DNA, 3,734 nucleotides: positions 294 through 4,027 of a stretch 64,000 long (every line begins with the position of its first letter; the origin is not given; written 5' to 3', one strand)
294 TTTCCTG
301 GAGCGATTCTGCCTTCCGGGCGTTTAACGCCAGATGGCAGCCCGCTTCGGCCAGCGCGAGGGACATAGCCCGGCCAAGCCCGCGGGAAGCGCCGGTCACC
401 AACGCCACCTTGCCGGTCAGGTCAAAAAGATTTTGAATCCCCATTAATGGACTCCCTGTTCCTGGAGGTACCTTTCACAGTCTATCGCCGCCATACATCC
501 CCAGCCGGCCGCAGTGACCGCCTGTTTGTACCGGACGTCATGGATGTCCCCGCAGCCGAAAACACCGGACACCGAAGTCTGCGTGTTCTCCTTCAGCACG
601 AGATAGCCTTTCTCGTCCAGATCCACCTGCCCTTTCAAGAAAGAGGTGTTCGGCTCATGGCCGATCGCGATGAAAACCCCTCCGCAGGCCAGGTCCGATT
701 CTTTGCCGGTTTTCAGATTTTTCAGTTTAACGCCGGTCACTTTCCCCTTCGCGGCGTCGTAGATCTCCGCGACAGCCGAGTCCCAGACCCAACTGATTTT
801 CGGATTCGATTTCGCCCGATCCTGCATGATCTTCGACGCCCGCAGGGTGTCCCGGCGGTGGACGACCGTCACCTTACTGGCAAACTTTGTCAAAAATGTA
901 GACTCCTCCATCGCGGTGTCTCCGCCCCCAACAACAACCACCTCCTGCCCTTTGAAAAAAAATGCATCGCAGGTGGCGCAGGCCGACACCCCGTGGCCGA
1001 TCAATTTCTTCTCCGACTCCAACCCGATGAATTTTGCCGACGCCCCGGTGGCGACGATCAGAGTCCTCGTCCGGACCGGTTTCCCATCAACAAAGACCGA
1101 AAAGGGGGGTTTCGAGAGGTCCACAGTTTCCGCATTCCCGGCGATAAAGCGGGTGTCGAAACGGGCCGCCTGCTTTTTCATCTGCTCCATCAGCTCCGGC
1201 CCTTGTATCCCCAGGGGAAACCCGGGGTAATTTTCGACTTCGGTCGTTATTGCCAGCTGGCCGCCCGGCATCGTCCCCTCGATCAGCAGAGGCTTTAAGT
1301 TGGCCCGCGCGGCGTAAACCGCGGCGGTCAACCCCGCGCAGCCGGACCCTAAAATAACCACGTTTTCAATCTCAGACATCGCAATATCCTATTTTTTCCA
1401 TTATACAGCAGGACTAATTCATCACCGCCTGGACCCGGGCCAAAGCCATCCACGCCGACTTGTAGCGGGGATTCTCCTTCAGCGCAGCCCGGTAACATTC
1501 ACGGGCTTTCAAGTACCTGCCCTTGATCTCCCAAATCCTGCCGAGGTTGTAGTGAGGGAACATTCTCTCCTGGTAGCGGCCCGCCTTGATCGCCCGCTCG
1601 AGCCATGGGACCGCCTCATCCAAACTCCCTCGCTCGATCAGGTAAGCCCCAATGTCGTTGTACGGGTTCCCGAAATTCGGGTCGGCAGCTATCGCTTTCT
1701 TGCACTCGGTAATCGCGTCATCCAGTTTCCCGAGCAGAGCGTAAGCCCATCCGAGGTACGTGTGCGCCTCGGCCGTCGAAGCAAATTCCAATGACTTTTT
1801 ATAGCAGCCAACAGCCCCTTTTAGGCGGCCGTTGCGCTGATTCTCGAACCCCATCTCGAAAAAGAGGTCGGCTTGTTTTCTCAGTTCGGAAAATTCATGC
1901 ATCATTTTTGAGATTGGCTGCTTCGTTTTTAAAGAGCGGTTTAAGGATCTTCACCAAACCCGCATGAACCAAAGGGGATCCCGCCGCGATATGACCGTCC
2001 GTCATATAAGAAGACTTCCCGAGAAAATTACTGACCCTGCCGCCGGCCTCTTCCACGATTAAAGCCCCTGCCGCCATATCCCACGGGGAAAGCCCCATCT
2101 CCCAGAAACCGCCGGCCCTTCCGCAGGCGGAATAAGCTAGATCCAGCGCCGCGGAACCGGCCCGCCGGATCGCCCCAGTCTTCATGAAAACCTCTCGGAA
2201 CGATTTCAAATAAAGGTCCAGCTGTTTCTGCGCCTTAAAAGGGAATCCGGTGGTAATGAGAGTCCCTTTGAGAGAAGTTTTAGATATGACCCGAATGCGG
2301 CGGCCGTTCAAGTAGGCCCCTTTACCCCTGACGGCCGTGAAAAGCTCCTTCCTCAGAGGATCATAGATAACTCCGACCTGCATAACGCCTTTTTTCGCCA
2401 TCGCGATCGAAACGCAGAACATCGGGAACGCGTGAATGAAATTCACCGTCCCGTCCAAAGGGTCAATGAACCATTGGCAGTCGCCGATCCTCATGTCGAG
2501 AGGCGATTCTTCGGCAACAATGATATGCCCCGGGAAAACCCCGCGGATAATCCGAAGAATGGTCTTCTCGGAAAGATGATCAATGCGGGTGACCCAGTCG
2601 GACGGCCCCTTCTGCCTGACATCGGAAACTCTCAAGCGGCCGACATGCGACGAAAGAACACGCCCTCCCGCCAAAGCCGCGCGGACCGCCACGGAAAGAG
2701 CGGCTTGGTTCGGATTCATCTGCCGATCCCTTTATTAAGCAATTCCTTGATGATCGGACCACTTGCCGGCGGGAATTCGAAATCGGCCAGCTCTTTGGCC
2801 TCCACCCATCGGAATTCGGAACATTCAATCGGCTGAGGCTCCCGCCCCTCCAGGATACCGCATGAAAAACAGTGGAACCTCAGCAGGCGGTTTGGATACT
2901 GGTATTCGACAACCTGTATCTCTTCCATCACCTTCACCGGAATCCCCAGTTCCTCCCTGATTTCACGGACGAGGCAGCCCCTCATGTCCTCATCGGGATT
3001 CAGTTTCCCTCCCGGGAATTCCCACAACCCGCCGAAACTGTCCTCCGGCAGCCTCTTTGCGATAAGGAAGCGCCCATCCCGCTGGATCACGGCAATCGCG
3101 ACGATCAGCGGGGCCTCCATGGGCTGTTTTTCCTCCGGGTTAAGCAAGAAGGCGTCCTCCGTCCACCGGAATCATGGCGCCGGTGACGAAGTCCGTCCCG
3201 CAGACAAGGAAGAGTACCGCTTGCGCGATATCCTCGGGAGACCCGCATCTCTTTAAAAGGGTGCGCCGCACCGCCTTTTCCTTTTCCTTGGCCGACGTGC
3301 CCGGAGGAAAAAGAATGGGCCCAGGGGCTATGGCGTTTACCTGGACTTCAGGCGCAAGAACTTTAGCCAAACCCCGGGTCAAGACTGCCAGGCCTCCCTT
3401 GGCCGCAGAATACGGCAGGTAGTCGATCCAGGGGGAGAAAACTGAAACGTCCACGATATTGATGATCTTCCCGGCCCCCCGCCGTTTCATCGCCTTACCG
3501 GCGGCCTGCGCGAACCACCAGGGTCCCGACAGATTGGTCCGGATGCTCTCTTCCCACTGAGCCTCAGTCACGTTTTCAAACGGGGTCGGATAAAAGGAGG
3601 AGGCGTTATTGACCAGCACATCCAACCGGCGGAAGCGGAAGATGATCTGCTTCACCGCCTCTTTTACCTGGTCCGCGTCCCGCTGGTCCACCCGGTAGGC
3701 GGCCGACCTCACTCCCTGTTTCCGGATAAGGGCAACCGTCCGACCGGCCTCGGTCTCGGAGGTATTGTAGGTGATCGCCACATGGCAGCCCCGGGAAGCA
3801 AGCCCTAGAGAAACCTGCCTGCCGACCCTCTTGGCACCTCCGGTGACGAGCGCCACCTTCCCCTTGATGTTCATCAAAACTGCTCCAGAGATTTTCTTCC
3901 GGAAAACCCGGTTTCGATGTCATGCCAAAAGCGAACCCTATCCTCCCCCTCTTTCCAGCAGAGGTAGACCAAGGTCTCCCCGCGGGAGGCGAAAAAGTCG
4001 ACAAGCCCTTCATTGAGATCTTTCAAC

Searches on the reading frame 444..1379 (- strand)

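Call 33: search_protein_families(library=pfam, proteins=[window:444-1379:-], max_evalue=0.000001)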
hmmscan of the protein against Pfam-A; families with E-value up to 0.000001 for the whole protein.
window:444-1379:- (311 aa): 3 families
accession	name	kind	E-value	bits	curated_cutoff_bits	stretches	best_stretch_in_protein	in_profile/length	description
PF07992.20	Pyr_redox_2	-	8.5e-51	173.5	26.1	1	6-291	2-288/291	Pyridine nucleotide-disulphide oxidoreductase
PF00070.33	Pyr_redox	-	5.3e-20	72.2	22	1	147-220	2-80/82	Pyridine nucleotide-disulphide oxidoreductase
PF13738.12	Pyr_redox_3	-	1.7e-18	67.3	30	1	83-277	104-305/305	Pyridine nucleotide-disulphide oxidoreductase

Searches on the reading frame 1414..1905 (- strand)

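Call 33: search_protein_families(library=pfam, proteins=[window:1414-1905:-], max_evalue=0.000001)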
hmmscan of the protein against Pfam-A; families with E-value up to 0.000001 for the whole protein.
window:1414-1905:- (163 aa): 10 families
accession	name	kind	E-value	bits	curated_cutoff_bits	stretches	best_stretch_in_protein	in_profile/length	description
PF07719.23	TPR_2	-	3.2e-23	80.3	27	2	45-77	1-33/34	Tetratricopeptide repeat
PF00515.34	TPR_1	-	3.7e-22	77.6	27.8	1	45-78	1-34/34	Tetratricopeptide repeat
PF13414.12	TPR_11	-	2.3e-16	59.6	26.8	0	54-87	3-37/42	TPR repeat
PF13181.12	TPR_8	-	1e-15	56.9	25.7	0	46-77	2-33/34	Tetratricopeptide repeat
PF13432.12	TPR_16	-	9.4e-15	55.2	32.7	0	24-77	9-63/65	Tetratricopeptide repeat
PF13428.12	TPR_14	-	4e-14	52.2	23.5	0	129-158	15-44/44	Tetratricopeptide repeat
PF13431.12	TPR_17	-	5.3e-14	51.7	24.4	0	68-98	2-32/34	Tetratricopeptide repeat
PF13424.12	TPR_12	-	6.5e-11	42.7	30.1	0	23-73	14-73/77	Tetratricopeptide repeat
PF14559.12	TPR_19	-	2.6e-10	40.9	25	0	59-109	5-55/68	Tetratricopeptide repeat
PF13374.12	TPR_10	-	2.6e-09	37.2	27.5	0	82-107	5-30/42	Tetratricopeptide repeat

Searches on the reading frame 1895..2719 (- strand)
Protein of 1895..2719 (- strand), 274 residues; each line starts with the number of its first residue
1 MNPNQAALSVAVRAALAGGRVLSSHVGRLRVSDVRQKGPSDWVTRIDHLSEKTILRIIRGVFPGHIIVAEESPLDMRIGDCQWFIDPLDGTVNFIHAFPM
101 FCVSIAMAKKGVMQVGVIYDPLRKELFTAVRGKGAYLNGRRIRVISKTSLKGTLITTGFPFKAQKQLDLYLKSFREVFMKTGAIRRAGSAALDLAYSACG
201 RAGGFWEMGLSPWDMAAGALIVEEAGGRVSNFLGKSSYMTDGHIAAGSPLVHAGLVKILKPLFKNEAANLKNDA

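Call 33: search_protein_families(library=pfam, proteins=[window:1895-2719:-], max_evalue=0.000001)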
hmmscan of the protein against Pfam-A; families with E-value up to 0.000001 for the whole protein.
window:1895-2719:- (274 aa): 1 family
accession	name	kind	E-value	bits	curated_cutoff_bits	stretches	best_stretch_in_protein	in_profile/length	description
PF00459.30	Inositol_P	-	1.9e-63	214.9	27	1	7-258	5-265/271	Inositol monophosphatase family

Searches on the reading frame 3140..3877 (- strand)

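Call 33: search_protein_families(library=pfam, proteins=[window:3140-3877:-], max_evalue=0.000001)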
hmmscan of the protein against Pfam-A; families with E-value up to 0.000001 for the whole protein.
window:3140-3877:- (245 aa): 3 families
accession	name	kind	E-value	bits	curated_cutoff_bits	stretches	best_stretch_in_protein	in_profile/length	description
PF13561.12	adh_short_C2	-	1.2e-44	153.1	27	1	18-241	8-234/236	Enoyl-(Acyl carrier protein) reductase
PF00106.31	adh_short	-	4e-43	147.6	26.6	1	7-189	1-183/195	short chain dehydrogenase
PF08659.16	KR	-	9.8e-11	42.3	22.6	1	9-126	3-123/180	KR domain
